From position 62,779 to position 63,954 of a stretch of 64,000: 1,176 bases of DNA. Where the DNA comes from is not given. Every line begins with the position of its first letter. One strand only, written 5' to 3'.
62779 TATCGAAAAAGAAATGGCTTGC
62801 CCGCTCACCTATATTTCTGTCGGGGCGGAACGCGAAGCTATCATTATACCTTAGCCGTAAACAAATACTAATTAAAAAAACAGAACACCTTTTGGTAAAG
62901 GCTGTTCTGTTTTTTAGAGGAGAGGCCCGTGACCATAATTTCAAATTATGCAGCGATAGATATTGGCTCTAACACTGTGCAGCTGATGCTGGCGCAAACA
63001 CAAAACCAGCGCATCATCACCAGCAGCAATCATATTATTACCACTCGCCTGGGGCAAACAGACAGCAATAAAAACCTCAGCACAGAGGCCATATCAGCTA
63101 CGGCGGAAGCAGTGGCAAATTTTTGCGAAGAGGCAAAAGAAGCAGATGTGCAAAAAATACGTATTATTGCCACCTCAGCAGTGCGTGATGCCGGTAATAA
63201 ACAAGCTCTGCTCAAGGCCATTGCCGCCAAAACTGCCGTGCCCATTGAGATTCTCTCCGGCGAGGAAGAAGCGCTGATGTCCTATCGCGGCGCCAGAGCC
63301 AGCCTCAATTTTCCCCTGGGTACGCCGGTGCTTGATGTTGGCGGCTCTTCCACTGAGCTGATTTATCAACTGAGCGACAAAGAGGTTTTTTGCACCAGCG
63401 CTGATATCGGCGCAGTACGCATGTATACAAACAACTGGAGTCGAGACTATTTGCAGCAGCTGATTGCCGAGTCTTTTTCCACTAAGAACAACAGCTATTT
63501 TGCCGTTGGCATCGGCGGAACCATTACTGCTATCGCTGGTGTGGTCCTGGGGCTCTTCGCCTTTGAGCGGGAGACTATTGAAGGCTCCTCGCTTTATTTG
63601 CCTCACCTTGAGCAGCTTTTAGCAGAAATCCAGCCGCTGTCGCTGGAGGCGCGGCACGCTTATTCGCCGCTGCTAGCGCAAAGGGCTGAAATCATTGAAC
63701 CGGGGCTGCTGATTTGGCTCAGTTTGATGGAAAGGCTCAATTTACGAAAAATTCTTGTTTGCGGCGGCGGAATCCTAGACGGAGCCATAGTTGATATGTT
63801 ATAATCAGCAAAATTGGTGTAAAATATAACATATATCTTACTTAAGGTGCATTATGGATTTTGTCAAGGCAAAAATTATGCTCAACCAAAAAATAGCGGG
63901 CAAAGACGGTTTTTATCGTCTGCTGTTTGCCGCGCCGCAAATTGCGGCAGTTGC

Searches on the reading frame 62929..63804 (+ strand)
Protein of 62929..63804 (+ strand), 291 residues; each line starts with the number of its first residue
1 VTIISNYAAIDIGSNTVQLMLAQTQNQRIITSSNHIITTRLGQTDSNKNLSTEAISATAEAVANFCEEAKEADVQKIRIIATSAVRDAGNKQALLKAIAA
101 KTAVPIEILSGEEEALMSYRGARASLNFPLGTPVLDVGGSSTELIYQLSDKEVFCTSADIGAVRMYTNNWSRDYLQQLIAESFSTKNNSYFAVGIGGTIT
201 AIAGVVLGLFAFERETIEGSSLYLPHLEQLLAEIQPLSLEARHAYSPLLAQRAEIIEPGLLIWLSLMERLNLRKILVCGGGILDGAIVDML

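Call 75: search_protein_families(library=pfam, proteins=[window:62929-63804:+], max_evalue=0.00001)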
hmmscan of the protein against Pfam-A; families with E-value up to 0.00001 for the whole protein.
window:62929-63804:+ (291 aa): 1 family
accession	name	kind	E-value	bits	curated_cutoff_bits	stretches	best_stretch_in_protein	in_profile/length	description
PF02541.22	Ppx-GppA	-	5e-40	138.2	27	1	33-291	14-282/285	Ppx/GppA phosphatase family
